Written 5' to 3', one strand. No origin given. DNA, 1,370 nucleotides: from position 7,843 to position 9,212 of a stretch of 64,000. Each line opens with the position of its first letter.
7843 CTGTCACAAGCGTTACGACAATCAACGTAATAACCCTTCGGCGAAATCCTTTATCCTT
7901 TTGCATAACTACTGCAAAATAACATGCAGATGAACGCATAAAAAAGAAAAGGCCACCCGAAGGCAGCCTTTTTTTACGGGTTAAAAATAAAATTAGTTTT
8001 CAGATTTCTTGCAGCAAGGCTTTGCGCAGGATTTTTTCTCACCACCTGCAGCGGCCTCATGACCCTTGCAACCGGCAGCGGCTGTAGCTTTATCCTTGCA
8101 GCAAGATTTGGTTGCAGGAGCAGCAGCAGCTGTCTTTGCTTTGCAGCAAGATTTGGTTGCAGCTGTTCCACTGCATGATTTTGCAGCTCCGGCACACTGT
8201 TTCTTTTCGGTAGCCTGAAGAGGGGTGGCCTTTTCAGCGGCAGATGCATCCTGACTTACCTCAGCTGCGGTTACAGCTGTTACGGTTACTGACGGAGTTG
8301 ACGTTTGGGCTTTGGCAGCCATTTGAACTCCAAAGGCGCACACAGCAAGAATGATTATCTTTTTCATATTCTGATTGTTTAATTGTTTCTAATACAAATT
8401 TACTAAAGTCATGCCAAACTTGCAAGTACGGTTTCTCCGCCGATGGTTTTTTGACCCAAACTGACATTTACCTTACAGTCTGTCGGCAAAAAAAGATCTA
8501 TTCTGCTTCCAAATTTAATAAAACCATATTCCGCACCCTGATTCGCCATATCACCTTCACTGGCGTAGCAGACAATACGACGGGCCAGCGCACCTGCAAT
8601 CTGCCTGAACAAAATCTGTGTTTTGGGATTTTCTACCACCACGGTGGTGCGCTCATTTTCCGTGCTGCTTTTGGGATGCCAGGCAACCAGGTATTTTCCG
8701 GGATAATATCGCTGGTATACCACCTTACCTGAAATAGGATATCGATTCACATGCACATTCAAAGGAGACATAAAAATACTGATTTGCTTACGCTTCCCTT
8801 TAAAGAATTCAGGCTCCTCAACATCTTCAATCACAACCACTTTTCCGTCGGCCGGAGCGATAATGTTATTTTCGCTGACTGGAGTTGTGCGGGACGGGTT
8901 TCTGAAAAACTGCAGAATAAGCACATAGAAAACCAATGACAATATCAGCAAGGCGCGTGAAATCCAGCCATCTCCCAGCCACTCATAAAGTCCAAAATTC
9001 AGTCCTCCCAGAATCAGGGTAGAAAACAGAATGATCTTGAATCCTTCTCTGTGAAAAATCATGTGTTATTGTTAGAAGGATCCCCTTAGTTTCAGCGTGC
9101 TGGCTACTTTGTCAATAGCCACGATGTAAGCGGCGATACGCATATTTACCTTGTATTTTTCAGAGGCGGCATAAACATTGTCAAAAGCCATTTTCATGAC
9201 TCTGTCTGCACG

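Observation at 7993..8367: Secreted Cys/Lys/Ala-rich mini-protein with an internal 45-nt tandem repeat, possibly a metal binder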

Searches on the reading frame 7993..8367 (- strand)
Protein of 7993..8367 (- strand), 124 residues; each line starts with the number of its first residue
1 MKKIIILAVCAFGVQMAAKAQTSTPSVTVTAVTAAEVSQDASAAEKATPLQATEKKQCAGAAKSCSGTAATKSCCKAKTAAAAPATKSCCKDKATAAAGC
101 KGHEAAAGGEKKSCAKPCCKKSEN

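Call 3: search_protein_families(library=pfam, proteins=[window:7993-8367:-], max_evalue=10)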
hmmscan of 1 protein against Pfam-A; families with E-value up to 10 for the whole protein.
window:7993-8367:- (124 aa): 0 families
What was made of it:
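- On Metallothionein (any Pfam MT family, including prokaryotic SmtA/BmtA): hmmscan against Pfam-A gave 0 families at E <= 10 (call 3).
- On Chlamydial OmcA-type small Cys-rich lipoprotein: There is no Pfam hit (call 3).
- Closest known: Metallothioneins, including the bacterial BmtA/SmtA family and mycobacterial MymT. Different: There is no sequence relationship: Pfam gave no hit at all at E <= 10 (call 3).
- Closest known: SilE / PcoE, periplasmic intrinsically disordered metal 'sponges'. Different: There is no homology (call 3).
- Closest known: Csp1 copper storage protein of methanotrophs. Different: No Pfam family matched at all, the Csp family included (call 3).
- There is no match to any metallothionein, Csp or HMA profile (call 3). 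There is no match to the thionin or defensin profiles (call 3).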

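Call 4: search_protein_families(library=ncbifam, proteins=[window:7993-8367:-], max_evalue=10)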
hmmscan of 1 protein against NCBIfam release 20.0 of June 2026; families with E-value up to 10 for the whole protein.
window:7993-8367:- (124 aa): 3 families
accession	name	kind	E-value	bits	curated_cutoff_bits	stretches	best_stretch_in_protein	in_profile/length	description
NF033170.0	lipo_LIC13355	subfamily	0.91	8.6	120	1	43-109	18-87/273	LIC_13355 family lipoprotein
NF003377.0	PRK04452.1-3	subfamily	1.8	7.5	527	1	18-122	311-415/432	acetyl-CoA decarbonylase/synthase complex subunit delta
NF033647.1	adhesin_LEA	equivalog_domain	3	6.6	200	1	11-88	33-140/656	LEA family epithelial adhesin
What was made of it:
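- On Metallothionein (any Pfam MT family, including prokaryotic SmtA/BmtA): NCBIfam gave only noise (call 4).
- Tried and rejected: Pfam and NCBIfam gave nothing meaningful (calls 3, 4).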

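Call 7: find_homologous_proteins(query=window:7993-8367:-, max_evalue=0.01)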
Query window:7993-8367:- (124 aa): 6 proteins with E <= 0.01 among 812 candidates.
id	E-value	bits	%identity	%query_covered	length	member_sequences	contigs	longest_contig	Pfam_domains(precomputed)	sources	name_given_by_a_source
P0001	2.5e-45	171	76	100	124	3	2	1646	-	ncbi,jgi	jgi:hypothetical protein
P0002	3.1e-43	165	75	98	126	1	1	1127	-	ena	-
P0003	2.5e-30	123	57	100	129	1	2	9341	-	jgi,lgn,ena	jgi:hypothetical protein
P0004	2.2e-26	110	57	100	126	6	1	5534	-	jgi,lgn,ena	jgi:hypothetical protein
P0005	7.1e-26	109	57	100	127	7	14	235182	-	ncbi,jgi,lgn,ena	jgi:hypothetical protein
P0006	4.8e-21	93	55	98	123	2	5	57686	-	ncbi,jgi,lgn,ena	jgi:hypothetical protein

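Call 11: find_encoding_contigs(protein=P0005, flank=8000, max_places=6)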
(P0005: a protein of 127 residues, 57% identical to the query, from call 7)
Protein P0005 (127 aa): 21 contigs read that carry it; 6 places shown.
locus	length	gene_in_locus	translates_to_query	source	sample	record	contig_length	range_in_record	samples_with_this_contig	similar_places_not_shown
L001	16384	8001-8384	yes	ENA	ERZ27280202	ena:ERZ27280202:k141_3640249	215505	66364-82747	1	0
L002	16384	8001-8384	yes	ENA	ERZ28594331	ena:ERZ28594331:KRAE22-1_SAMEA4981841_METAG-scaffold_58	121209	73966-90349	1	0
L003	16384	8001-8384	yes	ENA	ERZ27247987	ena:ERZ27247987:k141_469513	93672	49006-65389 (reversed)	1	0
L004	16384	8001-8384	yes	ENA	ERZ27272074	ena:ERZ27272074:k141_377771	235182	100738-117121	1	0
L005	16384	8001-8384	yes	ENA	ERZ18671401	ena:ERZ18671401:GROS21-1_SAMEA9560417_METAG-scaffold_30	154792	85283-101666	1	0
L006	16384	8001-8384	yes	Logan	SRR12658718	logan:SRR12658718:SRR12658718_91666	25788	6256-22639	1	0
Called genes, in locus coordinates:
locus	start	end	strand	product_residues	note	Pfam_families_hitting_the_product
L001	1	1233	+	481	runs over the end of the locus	PF18990:DUF5723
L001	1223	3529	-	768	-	PF00580:UvrD-helicase, PF13245:AAA_19, PF13604:AAA_30 (faint), PF01443:Viral_helicase1 (faint), PF13361:UvrD_C, PF13538:UvrD_C_2, PF21196:PcrA_UvrD_tudor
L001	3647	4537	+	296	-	PF02900:LigB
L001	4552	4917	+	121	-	PF13442:Cytochrome_CBB3 (weak)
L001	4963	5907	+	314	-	PF00512:HisKA, PF02518:HATPase_c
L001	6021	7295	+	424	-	PF02812:ELFV_dehydrog_N, PF00208:ELFV_dehydrog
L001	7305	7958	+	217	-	PF02666:PS_Dcarbxylase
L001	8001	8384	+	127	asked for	-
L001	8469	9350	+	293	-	-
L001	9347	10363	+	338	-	PF02574:S-methyl_trans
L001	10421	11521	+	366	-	PF02812:ELFV_dehydrog_N, PF00208:ELFV_dehydrog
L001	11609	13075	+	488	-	-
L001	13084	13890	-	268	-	PF00106:adh_short, PF01370:Epimerase (weak), PF08659:KR, PF13561:adh_short_C2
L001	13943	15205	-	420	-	PF00155:Aminotran_1_2 (weak), PF00266:Aminotran_5, PF01053:Cys_Met_Meta_PP, PF01212:Beta_elim_lyase (weak)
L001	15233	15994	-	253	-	PF03741:TerC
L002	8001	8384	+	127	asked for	-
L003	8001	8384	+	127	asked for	-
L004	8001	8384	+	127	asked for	-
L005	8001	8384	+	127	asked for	-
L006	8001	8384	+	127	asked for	-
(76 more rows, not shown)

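Call 14: find_related_loci(query=A1, collection=genome_contigs, flank=6000)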
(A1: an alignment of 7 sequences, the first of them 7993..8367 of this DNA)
Query A1 (124 aa) in genome_contigs; peptide patterns used: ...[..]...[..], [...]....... (x = any residue, [..] = any of these).
181 stretches matched a pattern; 12 encode a relative of the query (tblastn E <= 1e-3); 12 distinct loci.
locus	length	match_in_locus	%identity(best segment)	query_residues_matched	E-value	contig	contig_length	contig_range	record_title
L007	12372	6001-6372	76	1-124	1e-42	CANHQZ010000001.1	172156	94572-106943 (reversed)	MAG: Flavobacteriales bacterium isolate RE-26jul17-157 genome assembly, contig: RE-26jul17-C54, whole genome shotgun seq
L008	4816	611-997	58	1-124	2e-35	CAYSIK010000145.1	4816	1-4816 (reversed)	MAG TPA_asm: uncultured Flavobacteriaceae bacterium isolate binchicken_co298_54 genome assembly, contig: NODE_37835_leng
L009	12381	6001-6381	60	1-124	4e-35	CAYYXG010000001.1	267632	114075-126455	MAG TPA_asm: uncultured Flavobacteriaceae bacterium isolate SRP319275_co3_42 genome assembly, contig: NODE_38_length_267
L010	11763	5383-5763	56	1-124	9e-35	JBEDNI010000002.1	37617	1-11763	MAG: Bacteroidota bacterium isolate NASQAN2015_111_F_bin.21 scaffold_209, whole genome shotgun sequence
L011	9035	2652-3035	55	1-124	1e-34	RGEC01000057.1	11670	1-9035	MAG: Bacteroidetes bacterium isolate WB6_2B_106 contig_100_56, whole genome shotgun sequence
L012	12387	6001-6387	58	1-124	5e-33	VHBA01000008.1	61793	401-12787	MAG: Sphingomonadales bacterium isolate M_surface_9_m1_271 M_surface_9_m1_271_Ga0194116_10000585, whole genome shotgun s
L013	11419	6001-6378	56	1-124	2e-32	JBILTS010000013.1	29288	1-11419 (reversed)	MAG: Bacteroidia bacterium isolate ME2018-07-17_3300044591_group8_bin87 Rohwer_bin1023_scaffold_722_c1, whole genome sho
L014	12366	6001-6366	55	6-124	5e-32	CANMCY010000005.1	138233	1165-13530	MAG: Flavobacteriales bacterium isolate ZE-Oct18-133 genome assembly, contig: ZE-Oct18-C40, whole genome shotgun sequenc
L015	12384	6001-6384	54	1-124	1e-26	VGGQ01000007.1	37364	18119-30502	MAG: Bacteroidetes bacterium isolate K_DeepCast_35m_m2_065 K_DeepCast_35m_m2_065_Ga0194129_10001560, whole genome shotgu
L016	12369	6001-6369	56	1-122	3e-26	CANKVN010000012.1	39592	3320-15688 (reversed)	MAG: Flavobacteriales bacterium isolate ZE-13oct10-141 genome assembly, contig: ZE-13oct10-C345, whole genome shotgun se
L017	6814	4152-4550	44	1-123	2e-12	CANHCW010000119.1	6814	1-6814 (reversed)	MAG: Flavobacteriales bacterium isolate RE-18aug17-197 genome assembly, contig: RE-18aug17-C20381, whole genome shotgun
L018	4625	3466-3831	40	1-116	3e-6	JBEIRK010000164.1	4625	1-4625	MAG: Flavobacteriales bacterium isolate Sample-107-S80-bin-12 Sample_107_S80-bin_12-k141_2383069, whole genome shotgun s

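Call 27: predict_structure(alignment_id=A1)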
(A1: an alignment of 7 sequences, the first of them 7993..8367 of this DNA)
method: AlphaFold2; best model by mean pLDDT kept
length: 124 residues; sequences in the alignment: 7
mean_pLDDT: 39.3   pTM: 0.14
mean pLDDT of the five models: 39.3, 39.0, 38.8, 36.9, 35.2
residues with pLDDT >= 90: 0; 70-90: 0; 50-70: 15; < 50: 109
segments of 3 or more residues with pLDDT < 50: 17-124
pLDDT, mean of each block of 10 residues (from residue 1): 57 49 39 34 31 36 37 37 36 36 39 43 33
secondary structure: DSSP gave nothing for this model
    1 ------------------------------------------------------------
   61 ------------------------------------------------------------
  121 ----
elements in order:
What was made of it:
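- On SilE/PcoE periplasmic disordered metal sponge: AlphaFold2 gives pLDDT 39 with no secondary structure (call 27).
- On Csp copper storage proteins: There is no Pfam hit (call 3) and no predicted helices (call 27, a low-confidence model).
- AlphaFold2 gives pLDDT 39 and no secondary structure (call 27). AlphaFold2 sees no fold (call 27). AlphaFold2 confidence is low (call 27).
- Tried and rejected: The AlphaFold2 model of the Cys protein was too poor (pLDDT 39, call 27) to justify a fold search, so none was run on it.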

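Call 56: find_related_loci(query=A5, collection=metagenome_contigs, flank=5000)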
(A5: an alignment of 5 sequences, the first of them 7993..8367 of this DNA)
Query A5 (124 aa) in metagenome_contigs; peptide patterns used: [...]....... (x = any residue, [..] = any of these).
223 stretches matched a pattern; 9 encode a relative of the query (tblastn E <= 1e-3); 9 distinct loci.
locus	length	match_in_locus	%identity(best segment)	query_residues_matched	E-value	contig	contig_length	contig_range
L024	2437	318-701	58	1-124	4e-34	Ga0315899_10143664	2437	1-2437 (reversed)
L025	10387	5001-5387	58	1-124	3e-33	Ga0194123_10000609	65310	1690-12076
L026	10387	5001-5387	58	1-124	2e-32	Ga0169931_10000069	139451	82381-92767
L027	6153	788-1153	55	6-124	1e-32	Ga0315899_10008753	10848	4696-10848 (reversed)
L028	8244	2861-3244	55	1-124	7e-27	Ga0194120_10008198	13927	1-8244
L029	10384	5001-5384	54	1-124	7e-27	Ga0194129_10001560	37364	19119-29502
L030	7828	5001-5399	44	1-123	1e-12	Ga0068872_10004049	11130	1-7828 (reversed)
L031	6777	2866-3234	40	1-121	1e-9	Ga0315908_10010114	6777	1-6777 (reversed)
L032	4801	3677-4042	40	1-116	2e-6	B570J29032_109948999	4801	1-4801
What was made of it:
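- All carriers are planktonic freshwater bacteria (calls 14, 56).
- Tried and rejected: A narrower alignment worked (call 56).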

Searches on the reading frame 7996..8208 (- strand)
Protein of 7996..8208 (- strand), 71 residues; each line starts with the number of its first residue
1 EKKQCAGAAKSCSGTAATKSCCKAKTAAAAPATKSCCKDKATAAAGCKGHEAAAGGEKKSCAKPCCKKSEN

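Call 19: search_solved_structures(query=A2, max_evalue=10, show_alignments=3)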
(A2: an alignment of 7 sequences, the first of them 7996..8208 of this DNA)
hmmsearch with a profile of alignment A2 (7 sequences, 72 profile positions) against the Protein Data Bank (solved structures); distinct sequences matched with E-value up to 10: 0.
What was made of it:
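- There is no match to the chlamydial OmcA family or to any disulfide-rich fold (calls 3, 19).
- On Metallothionein (any Pfam MT family, including prokaryotic SmtA/BmtA): A profile search against PDB gave 0 hits at E <= 10 (call 19).
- Tried and rejected: A PDB profile search gave 0 hits (call 19).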

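Call 22: search_protein_representatives(alignment_id=A2)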
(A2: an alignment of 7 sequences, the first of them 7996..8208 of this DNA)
Query: 7 sequences, 72 profile positions. Proteins with E-value up to 0.001 (for the whole library): 3; up to 1e-10: 2; up to 1e-30: 0. The best 3 are listed.
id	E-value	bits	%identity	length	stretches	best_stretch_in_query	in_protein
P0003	3.8e-27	110.8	-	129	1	1-72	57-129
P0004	2.2e-25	105.2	-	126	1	1-72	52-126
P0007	5.4e-07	46.3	-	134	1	1-71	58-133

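Call 34: find_homologous_proteins(query=A3, max_evalue=10)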
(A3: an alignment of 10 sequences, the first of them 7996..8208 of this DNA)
Query A3 (10 sequences) (71 aa, profile of the alignment): 11 proteins with E <= 10 among 8000 candidates.
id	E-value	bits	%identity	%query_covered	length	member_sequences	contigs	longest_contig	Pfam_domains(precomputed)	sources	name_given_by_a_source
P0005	7.8e-25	105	70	100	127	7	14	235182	-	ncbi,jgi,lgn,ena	jgi:hypothetical protein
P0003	5.1e-24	103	75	100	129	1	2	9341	-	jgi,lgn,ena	jgi:hypothetical protein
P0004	5.2e-24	103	71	100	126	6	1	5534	-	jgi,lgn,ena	jgi:hypothetical protein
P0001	6.8e-24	102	88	100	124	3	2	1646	-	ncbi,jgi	jgi:hypothetical protein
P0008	2.5e-21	94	69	100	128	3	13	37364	-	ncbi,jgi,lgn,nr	ncbi:MAG: hypothetical protein FJY15_01725 [Bacteroidetes bacterium]|nr:hypothetical protein [Bacter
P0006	5.5e-21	93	65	97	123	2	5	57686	-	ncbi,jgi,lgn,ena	jgi:hypothetical protein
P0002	4.7e-20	90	83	97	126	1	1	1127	-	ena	-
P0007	4.6e-16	77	53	99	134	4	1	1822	-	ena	-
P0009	1.0e-1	31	64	32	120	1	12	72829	-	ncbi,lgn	-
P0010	1.3e+0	28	59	56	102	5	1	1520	-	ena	-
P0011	5.4e+0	26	47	62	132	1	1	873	-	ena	-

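Call 36: find_encoding_contigs(protein=P0009, flank=8000, max_places=3)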
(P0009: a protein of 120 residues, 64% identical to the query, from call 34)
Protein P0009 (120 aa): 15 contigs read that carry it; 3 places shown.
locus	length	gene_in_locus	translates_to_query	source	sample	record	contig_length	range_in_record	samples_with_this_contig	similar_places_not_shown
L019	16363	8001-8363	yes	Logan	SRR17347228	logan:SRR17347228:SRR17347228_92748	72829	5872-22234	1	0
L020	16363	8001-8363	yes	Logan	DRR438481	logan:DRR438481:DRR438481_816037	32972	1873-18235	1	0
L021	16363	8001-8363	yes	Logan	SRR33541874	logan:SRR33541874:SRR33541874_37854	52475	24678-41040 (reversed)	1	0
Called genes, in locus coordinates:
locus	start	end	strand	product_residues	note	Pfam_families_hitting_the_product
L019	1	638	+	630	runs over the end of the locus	PF07730:HisKA_3, PF02518:HATPase_c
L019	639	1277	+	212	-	PF00072:Response_reg, PF00196:GerE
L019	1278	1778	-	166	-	PF01782:RimM, PF24986:PRC_RimM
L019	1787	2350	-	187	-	PF00886:Ribosomal_S16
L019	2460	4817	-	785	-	PF00580:UvrD-helicase, PF01443:Viral_helicase1 (faint), PF13245:AAA_19, PF13604:AAA_30 (faint), PF13361:UvrD_C, PF13538:UvrD_C_2, PF21196:PcrA_UvrD_tudor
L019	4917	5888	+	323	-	PF00512:HisKA, PF02518:HATPase_c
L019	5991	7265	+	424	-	PF02812:ELFV_dehydrog_N, PF00208:ELFV_dehydrog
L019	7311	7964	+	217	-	PF02666:PS_Dcarbxylase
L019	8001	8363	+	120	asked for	-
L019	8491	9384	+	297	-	-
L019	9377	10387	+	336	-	PF02574:S-methyl_trans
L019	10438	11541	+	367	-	PF02812:ELFV_dehydrog_N, PF00208:ELFV_dehydrog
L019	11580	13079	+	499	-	PF06728:PIG-U (weak)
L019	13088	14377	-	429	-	PF00155:Aminotran_1_2 (weak), PF00266:Aminotran_5, PF01053:Cys_Met_Meta_PP, PF01212:Beta_elim_lyase (weak)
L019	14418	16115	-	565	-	PF01368:DHH, PF02272:DHHA1, PF17768:RecJ_OB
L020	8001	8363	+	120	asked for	-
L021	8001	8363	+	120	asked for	-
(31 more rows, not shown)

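Call 37: find_encoding_contigs(protein=P0010, flank=8000, max_places=3)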
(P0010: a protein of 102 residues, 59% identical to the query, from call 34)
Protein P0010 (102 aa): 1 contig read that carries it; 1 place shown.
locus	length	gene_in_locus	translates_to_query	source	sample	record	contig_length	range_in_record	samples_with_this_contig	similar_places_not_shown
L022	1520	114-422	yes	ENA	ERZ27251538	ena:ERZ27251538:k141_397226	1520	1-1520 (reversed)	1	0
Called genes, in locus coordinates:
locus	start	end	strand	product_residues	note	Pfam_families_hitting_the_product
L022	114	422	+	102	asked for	-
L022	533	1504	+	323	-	-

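Call 38: find_encoding_contigs(protein=P0011, flank=8000, max_places=3)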
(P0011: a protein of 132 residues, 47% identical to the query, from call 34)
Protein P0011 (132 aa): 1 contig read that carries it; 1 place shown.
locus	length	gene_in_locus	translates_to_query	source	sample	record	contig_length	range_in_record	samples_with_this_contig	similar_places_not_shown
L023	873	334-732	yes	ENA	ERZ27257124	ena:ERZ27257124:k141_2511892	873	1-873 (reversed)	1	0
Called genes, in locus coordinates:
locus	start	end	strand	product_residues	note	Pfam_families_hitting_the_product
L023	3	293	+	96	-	?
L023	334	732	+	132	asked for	-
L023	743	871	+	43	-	?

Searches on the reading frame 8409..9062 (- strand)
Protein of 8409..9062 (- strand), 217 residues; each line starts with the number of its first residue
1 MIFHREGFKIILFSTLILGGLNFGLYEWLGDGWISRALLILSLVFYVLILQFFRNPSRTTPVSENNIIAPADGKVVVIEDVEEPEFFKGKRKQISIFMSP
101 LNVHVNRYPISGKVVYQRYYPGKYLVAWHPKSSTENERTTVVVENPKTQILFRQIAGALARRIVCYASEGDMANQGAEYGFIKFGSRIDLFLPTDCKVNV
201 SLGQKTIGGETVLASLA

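Call 15: search_protein_families(library=pfam, proteins=[window:8409-9062:-], max_evalue=0.01)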
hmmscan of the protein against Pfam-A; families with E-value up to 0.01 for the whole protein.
window:8409-9062:- (217 aa): 1 family
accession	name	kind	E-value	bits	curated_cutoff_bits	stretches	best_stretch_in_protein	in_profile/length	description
PF02666.20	PS_Dcarbxylase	-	6.9e-45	153.6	22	1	48-213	4-197/198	Phosphatidylserine decarboxylase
